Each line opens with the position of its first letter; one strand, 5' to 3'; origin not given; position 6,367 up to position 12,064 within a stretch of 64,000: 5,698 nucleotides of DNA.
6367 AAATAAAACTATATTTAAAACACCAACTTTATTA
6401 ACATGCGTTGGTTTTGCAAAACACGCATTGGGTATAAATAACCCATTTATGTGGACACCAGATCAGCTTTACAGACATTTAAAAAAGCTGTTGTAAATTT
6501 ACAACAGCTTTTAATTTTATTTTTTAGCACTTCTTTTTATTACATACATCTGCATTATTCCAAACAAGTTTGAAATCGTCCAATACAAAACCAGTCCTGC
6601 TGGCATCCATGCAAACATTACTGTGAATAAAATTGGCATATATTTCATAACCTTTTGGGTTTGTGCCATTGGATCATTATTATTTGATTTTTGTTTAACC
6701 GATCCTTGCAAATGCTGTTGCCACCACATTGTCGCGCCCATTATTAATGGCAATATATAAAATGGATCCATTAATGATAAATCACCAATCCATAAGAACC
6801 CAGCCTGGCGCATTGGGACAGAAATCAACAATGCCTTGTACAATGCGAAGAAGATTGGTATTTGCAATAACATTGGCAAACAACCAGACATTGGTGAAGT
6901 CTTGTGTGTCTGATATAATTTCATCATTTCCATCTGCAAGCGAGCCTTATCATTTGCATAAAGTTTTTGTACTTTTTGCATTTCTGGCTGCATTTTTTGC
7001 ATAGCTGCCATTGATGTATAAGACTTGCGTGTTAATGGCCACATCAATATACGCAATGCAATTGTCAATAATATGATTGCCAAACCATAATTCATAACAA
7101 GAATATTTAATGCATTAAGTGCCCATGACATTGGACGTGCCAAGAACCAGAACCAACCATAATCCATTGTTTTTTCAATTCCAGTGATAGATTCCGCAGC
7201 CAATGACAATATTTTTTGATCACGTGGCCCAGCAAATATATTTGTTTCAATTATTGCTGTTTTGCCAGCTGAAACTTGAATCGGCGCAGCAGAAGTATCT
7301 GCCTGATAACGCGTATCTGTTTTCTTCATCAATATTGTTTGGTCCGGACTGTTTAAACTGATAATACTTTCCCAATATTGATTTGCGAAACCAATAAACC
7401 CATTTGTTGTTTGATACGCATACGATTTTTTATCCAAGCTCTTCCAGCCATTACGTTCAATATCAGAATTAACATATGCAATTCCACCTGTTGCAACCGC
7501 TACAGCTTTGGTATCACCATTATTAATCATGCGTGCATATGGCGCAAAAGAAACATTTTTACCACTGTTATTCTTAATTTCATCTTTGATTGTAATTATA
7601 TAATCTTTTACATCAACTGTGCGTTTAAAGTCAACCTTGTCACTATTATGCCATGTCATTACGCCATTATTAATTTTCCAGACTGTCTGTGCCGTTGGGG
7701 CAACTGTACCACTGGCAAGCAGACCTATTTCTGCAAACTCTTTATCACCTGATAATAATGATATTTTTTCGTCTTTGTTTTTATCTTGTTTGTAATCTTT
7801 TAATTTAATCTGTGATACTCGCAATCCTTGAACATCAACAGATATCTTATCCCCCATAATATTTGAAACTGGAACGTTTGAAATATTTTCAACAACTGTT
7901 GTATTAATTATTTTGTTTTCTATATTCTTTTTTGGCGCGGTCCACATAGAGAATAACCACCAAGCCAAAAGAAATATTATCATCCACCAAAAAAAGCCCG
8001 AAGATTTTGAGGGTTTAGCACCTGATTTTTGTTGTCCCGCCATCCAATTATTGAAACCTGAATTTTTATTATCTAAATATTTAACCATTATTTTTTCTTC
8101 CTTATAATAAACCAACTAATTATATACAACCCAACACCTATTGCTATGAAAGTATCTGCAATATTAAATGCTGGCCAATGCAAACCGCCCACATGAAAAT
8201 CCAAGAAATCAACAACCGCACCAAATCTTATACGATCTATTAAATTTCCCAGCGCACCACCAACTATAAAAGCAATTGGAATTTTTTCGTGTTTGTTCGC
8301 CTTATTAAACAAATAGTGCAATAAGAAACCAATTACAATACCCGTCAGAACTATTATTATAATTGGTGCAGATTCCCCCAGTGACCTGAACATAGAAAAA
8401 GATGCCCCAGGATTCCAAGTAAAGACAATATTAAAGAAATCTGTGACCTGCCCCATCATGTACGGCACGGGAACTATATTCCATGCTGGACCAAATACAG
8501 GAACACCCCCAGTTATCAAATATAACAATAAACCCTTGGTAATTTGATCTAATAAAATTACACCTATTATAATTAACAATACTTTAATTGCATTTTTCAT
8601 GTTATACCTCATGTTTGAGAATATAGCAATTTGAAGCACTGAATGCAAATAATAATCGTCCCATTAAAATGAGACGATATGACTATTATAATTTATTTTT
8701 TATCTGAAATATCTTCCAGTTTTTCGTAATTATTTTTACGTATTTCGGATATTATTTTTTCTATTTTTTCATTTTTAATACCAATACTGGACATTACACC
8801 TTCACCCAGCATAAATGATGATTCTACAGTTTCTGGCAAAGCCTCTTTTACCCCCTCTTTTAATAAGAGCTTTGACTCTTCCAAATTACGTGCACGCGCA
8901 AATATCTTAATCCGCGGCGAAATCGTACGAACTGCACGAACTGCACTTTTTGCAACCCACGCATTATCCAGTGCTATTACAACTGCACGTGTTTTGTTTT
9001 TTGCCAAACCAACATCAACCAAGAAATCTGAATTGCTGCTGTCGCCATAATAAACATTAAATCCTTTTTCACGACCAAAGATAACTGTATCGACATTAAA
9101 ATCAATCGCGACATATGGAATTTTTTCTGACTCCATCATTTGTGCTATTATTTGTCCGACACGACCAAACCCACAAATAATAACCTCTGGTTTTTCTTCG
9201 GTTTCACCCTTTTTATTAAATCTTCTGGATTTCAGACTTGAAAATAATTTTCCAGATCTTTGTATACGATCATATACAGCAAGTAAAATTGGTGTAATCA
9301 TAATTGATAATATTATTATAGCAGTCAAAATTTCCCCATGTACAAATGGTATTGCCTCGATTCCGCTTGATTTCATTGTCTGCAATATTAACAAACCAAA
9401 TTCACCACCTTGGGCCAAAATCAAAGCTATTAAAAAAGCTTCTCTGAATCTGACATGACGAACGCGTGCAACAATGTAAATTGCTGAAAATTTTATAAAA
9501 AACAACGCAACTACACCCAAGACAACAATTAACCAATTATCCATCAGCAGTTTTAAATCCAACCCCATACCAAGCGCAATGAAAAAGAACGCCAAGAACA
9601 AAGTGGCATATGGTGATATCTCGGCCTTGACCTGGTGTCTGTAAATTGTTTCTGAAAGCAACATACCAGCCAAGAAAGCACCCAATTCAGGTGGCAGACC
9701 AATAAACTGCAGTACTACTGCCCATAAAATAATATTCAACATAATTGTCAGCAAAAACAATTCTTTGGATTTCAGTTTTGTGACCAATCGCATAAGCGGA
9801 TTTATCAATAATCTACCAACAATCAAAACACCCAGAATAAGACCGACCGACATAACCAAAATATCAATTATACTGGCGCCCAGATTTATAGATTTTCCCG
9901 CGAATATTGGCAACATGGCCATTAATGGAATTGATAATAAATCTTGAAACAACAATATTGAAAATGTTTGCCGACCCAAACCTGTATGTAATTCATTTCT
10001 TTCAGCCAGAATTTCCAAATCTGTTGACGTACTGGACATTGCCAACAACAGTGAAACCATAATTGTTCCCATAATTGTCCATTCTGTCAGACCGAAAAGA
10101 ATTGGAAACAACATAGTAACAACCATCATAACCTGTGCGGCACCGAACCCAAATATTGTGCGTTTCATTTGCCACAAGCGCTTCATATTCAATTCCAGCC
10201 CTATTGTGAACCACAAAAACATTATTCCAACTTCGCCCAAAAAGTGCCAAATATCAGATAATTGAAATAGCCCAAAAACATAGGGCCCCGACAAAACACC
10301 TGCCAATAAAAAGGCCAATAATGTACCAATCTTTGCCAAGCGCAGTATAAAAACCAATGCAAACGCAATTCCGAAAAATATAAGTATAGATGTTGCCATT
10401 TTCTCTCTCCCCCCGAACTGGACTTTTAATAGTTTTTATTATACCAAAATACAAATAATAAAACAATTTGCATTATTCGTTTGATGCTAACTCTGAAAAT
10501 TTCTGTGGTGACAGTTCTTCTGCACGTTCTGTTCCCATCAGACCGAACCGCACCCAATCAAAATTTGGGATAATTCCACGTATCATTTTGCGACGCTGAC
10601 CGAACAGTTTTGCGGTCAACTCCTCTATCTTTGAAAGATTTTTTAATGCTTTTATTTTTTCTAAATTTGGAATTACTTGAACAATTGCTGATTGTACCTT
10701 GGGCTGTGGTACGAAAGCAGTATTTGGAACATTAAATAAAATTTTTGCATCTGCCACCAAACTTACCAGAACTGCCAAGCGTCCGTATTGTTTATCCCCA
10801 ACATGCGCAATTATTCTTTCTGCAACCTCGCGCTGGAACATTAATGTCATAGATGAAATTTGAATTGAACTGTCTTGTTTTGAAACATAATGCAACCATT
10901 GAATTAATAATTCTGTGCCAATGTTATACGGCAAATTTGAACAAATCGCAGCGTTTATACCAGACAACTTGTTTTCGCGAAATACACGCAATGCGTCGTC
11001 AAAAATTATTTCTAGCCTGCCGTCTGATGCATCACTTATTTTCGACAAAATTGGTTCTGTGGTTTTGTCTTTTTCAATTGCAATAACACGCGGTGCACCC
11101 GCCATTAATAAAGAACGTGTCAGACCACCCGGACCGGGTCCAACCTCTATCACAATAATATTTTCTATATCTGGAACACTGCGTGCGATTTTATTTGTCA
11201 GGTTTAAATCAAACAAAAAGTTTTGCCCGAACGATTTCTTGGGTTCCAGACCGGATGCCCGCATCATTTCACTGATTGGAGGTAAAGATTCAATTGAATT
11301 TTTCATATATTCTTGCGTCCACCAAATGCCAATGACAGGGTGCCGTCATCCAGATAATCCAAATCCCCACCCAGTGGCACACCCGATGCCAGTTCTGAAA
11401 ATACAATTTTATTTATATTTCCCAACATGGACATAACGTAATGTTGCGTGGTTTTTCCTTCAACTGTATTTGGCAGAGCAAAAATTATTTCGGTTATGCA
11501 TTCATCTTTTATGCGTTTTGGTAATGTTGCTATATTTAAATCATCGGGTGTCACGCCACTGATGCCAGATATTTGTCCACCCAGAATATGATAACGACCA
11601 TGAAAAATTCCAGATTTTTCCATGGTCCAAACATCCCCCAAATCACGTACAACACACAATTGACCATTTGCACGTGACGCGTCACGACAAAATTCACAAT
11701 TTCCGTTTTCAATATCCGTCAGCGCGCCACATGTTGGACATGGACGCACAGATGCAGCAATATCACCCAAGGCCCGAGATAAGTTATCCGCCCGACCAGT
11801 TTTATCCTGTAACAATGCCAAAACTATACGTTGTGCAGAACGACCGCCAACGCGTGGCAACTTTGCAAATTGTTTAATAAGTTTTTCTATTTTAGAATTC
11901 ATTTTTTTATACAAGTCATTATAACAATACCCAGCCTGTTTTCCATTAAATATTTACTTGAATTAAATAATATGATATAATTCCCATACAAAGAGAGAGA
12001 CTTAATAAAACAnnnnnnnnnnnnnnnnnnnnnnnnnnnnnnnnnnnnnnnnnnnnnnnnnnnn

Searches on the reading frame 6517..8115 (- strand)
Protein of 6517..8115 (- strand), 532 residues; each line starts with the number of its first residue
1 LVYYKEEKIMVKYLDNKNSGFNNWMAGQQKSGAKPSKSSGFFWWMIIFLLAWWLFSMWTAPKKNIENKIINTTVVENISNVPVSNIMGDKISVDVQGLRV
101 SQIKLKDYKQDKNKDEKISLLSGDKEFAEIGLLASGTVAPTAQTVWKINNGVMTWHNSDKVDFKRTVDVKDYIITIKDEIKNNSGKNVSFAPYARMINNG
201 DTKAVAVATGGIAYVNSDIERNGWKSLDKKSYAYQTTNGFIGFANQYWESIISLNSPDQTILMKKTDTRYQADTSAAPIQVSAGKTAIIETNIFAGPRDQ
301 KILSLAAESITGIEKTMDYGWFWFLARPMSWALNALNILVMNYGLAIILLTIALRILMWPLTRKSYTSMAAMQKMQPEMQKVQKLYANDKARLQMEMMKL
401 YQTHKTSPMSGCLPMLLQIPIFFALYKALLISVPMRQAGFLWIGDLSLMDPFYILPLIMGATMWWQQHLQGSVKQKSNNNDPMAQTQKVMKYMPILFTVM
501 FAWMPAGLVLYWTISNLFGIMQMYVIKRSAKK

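Call 23: search_protein_families(library=pfam, proteins=[window:6517-8115:-], max_evalue=0.001)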
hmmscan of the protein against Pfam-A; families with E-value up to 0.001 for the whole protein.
window:6517-8115:- (532 aa): 2 families
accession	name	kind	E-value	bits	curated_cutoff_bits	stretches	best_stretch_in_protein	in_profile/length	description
PF02096.25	60KD_IMP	-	1e-56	191.9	35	1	343-528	1-163/163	60Kd inner membrane protein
PF14849.12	YidC_periplas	-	2.1e-42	146.4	24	1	90-331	10-282/283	YidC periplasmic domain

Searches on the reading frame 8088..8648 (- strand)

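Call 23: search_protein_families(library=pfam, proteins=[window:8088-8648:-], max_evalue=0.001)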
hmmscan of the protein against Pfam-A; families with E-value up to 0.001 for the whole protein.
window:8088-8648:- (186 aa): 1 family
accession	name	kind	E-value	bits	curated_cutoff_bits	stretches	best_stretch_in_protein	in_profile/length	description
PF01252.23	Peptidase_A8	-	3.3e-35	121.8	25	1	26-180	1-141/142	Signal peptidase (SPase) II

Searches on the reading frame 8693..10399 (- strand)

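Call 23: search_protein_families(library=pfam, proteins=[window:8693-10399:-], max_evalue=0.001)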
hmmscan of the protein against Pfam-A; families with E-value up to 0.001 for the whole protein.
window:8693-10399:- (568 aa): 2 families
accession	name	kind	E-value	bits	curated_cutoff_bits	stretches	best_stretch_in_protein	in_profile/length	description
PF00999.27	Na_H_Exchanger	-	1.2e-45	156.4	26.2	1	12-372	5-373/375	Sodium/hydrogen exchanger, transmembrane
PF02254.24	TrkA_N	-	3.3e-19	69.7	23.8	1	406-520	1-113/116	TrkA-N domain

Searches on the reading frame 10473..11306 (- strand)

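Call 23: search_protein_families(library=pfam, proteins=[window:10473-11306:-], max_evalue=0.001)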
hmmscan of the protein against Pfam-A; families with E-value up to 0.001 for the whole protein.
window:10473-11306:- (277 aa): 1 family
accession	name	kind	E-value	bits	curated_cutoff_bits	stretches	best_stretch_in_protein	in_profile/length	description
PF00398.26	RrnaAD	-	2e-43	148.9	24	1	23-244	5-221/263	Ribosomal RNA adenine dimethylase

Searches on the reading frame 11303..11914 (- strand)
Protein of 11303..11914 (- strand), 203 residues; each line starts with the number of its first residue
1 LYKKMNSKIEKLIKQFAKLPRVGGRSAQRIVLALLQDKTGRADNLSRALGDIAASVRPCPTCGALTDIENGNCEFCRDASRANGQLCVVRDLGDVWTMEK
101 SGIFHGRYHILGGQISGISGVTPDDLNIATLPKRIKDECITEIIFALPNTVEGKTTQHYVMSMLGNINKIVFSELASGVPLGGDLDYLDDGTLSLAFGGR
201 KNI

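Call 23: search_protein_families(library=pfam, proteins=[window:11303-11914:-], max_evalue=0.001)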
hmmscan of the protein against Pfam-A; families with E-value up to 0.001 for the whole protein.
window:11303-11914:- (203 aa): 3 families
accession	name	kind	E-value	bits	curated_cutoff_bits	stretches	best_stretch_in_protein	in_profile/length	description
PF13662.12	Toprim_4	-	1.3e-18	67.4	25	1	85-165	2-75/85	Toprim domain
PF21176.3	RecR_HhH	-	4.2e-11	42.9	27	1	9-51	1-43/45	RecR, helix-hairpin-helix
PF21175.2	RecR_C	-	3.5e-09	36.3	22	1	178-201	1-24/24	RecR, C-terminal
